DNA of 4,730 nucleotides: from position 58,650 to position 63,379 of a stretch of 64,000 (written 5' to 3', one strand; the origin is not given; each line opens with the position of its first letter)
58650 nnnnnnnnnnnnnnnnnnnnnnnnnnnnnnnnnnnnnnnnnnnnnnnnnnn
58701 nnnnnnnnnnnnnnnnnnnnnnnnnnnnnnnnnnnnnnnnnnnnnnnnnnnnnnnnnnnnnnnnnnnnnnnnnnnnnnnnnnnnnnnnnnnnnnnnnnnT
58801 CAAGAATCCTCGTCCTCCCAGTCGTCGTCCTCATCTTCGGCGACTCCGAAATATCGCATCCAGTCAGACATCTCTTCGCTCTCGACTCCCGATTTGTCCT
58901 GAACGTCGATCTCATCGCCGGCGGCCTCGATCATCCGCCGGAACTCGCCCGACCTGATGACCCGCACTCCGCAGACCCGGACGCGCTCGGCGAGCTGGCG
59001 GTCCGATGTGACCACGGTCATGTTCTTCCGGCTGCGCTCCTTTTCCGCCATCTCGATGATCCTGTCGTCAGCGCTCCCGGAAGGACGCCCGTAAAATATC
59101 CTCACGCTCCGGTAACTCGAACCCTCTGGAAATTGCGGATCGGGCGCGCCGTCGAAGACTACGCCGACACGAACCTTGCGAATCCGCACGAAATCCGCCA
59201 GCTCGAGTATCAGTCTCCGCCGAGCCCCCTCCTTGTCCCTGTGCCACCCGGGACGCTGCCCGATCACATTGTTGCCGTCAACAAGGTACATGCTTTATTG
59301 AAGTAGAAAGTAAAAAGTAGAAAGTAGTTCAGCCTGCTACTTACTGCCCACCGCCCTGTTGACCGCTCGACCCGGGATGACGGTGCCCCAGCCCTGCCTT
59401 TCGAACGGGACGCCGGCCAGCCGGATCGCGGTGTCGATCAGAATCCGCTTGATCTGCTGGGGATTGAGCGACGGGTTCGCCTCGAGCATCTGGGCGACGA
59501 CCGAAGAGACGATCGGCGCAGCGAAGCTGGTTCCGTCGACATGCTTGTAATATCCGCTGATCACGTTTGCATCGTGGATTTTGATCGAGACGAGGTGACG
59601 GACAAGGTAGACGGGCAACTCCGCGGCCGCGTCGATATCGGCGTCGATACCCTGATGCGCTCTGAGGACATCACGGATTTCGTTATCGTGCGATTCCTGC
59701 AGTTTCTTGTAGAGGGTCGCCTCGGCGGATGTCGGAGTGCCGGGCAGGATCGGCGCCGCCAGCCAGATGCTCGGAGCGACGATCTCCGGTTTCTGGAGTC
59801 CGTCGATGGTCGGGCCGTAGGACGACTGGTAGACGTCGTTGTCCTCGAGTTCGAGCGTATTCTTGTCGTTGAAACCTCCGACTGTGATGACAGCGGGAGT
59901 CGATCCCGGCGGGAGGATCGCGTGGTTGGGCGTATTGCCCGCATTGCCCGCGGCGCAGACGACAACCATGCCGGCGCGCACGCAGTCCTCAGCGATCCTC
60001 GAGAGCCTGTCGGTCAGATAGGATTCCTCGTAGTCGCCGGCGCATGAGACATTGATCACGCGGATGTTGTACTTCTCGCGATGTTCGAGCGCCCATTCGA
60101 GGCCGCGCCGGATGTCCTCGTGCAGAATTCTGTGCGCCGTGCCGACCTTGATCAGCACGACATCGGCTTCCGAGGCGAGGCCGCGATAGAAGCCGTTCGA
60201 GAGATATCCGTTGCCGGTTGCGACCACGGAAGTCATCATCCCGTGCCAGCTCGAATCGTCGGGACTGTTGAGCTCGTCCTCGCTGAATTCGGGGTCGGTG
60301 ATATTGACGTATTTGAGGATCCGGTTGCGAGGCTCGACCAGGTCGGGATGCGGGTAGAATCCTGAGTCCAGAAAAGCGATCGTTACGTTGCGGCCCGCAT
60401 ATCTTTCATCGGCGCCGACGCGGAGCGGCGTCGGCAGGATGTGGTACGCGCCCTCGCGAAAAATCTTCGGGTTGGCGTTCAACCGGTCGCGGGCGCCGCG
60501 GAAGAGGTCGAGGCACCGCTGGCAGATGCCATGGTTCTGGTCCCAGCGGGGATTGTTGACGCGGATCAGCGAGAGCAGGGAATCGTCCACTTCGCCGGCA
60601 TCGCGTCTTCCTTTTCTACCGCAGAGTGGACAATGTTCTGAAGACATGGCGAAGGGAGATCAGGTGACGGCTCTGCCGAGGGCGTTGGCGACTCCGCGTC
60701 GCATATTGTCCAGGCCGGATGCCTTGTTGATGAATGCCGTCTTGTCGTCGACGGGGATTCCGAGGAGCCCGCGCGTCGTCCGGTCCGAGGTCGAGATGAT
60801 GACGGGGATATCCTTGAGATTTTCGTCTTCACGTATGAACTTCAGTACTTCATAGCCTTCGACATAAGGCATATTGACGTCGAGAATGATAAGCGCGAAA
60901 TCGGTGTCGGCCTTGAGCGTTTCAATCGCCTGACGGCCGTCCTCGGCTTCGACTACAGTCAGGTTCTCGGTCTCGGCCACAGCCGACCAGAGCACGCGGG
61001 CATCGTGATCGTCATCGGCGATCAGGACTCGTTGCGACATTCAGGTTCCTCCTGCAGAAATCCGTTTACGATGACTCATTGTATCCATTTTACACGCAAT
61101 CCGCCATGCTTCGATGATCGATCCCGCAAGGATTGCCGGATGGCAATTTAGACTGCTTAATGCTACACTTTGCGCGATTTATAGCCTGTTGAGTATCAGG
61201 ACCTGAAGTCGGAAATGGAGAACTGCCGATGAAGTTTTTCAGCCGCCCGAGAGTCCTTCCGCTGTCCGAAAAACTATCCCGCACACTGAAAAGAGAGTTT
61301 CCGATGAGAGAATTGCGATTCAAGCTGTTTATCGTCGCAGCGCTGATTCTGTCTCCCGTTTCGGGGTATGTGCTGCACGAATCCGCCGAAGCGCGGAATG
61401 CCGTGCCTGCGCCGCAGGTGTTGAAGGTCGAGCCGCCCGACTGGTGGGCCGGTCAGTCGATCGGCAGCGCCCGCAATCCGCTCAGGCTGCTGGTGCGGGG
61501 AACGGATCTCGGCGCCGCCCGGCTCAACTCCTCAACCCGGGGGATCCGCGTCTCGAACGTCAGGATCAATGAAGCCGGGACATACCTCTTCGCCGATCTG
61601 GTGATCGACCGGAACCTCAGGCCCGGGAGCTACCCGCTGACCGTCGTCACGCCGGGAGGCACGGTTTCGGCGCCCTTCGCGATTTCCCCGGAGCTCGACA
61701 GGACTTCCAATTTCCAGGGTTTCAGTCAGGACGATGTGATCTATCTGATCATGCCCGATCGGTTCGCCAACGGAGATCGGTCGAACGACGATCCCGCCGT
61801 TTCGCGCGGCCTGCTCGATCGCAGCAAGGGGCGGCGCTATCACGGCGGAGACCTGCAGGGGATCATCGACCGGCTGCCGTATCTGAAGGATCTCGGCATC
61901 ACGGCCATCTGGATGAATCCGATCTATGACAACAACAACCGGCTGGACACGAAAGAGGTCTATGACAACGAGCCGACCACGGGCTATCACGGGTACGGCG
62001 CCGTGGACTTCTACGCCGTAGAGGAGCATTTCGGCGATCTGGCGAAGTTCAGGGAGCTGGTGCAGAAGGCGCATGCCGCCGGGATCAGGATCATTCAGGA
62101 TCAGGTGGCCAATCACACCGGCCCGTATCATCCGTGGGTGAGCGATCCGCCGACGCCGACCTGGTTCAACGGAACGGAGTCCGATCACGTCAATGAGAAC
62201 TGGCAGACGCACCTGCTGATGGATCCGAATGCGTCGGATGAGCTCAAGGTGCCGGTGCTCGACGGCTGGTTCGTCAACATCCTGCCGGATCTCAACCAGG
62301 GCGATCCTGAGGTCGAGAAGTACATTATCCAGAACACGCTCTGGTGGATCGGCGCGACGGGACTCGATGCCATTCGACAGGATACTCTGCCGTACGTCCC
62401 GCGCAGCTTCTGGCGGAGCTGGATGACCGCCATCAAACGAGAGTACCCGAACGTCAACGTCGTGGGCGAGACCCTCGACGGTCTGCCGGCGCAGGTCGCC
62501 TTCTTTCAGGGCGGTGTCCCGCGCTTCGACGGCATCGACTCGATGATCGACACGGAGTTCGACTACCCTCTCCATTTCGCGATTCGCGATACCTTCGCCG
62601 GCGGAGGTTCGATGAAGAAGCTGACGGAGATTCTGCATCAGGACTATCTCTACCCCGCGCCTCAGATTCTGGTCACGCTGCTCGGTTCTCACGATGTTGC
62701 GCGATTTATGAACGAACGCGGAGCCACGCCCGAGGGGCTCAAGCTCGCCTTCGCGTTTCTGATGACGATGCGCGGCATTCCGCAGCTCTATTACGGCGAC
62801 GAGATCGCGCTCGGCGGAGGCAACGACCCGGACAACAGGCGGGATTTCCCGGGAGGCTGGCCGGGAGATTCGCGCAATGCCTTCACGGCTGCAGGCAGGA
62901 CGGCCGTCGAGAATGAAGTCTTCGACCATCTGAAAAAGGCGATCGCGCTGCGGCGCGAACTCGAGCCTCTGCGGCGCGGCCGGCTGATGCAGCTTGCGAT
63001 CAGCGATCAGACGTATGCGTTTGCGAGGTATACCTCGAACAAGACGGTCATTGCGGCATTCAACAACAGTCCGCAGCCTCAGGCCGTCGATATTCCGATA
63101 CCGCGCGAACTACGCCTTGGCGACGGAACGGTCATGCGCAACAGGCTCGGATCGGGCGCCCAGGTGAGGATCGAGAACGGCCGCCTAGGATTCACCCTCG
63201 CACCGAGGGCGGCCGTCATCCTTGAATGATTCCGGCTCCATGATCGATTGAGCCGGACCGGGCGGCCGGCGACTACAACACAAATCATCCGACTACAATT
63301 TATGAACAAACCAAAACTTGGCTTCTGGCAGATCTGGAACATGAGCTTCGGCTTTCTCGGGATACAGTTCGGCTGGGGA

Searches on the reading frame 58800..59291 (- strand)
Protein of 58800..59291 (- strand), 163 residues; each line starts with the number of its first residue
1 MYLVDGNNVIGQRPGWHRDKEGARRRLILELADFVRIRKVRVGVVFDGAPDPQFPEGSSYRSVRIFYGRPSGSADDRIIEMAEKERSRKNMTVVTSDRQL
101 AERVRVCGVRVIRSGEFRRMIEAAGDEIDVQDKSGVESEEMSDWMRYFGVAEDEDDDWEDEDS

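Call 68: search_protein_families(library=pfam, proteins=[window:58800-59291:-], max_evalue=0.001)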
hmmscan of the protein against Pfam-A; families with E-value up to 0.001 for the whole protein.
window:58800-59291:- (163 aa): 1 family
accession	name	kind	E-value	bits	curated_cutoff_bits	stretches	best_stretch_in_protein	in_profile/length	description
PF05991.17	NYN_YacP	-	4.4e-20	72.8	24.6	1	3-134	2-140/166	YacP-like NYN domain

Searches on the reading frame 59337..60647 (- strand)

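Call 40: search_protein_families(library=pfam, proteins=[window:59337-60647:-], max_evalue=0.00001)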
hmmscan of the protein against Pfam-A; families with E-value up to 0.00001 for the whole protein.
window:59337-60647:- (436 aa): 1 family
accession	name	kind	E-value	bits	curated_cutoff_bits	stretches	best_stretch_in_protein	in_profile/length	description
PF00082.27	Peptidase_S8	-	5e-40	138.1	21.8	1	85-421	1-288/288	Subtilase family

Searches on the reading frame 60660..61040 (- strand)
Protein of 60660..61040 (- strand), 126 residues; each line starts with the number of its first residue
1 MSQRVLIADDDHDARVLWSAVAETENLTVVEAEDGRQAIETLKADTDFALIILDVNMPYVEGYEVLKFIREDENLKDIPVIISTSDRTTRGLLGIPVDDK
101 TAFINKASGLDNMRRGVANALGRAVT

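Call 68: search_protein_families(library=pfam, proteins=[window:60660-61040:-], max_evalue=0.001)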
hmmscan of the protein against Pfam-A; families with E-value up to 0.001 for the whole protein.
window:60660-61040:- (126 aa): 1 family
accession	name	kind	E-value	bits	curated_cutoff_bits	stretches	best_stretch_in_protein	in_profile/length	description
PF00072.30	Response_reg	-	2.8e-17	63.3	30.2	1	5-106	1-99/111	Response regulator receiver domain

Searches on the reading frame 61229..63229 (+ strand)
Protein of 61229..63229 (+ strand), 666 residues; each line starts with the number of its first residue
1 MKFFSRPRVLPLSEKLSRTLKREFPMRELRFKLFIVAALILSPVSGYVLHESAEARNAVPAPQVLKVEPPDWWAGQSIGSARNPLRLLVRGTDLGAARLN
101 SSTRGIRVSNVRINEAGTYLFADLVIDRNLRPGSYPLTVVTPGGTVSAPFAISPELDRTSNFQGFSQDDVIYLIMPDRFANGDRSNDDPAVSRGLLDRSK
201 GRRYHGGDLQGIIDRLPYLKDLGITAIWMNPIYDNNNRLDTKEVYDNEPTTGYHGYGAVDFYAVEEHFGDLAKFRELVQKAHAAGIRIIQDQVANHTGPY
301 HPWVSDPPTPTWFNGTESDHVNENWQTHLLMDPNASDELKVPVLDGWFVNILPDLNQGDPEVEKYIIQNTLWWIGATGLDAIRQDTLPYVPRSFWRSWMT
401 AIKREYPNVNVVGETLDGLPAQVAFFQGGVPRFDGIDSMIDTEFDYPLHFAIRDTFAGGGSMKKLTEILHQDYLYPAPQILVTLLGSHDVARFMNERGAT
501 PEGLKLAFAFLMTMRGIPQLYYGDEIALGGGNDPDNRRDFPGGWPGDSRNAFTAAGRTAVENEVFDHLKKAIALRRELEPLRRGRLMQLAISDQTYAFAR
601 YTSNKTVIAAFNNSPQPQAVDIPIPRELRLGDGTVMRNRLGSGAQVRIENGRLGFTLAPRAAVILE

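Call 40: search_protein_families(library=pfam, proteins=[window:61229-63229:+], max_evalue=0.00001)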
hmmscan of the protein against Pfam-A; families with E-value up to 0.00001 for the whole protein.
window:61229-63229:+ (666 aa): 2 families
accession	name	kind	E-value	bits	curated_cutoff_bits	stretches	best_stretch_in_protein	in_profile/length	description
PF00128.31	Alpha-amylase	-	3.2e-52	178.7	22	1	174-530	2-358/446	Alpha amylase, catalytic domain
PF09087.17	Cyc-maltodext_N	-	4.3e-10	40.2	25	1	66-144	1-75/88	Cyclomaltodextrinase, N-terminal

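Call 94: find_encoding_contigs(protein=window:61229-63229:+, flank=10000, max_places=5)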
Protein window:61229-63229:+ (666 aa): 1 contig read that carries it; 1 place shown.
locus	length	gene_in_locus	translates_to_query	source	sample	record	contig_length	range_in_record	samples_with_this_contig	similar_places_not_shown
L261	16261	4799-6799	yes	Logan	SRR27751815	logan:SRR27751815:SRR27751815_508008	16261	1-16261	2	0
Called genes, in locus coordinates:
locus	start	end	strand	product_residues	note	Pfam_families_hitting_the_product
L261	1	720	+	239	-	?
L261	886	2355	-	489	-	-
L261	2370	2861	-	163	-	PF05991:NYN_YacP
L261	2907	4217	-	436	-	PF00082:Peptidase_S8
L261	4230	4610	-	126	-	PF00072:Response_reg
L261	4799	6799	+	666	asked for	PF09087:Cyc-maltodext_N, PF00128:Alpha-amylase, PF22460:Neopullulanase-like_C (faint)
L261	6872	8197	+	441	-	PF07690:MFS_1, PF13347:MFS_2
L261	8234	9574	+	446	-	-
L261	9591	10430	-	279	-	PF04909:Amidohydro_2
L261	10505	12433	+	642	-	PF02129:Peptidase_S15, PF08530:PepX_C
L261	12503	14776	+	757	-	PF00400:WD40 (faint), PF23414:Beta-prop_EML_2 (faint), PF26549:Tricorn_N (faint), PF26550:Tricorn_2nd (faint), PF25174:Beta-prop_THOC3 (faint), PF00326:Peptidase_S9, PF20434:BD-FAE (weak), PF08840:BAAT_C, +3 more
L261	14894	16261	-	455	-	?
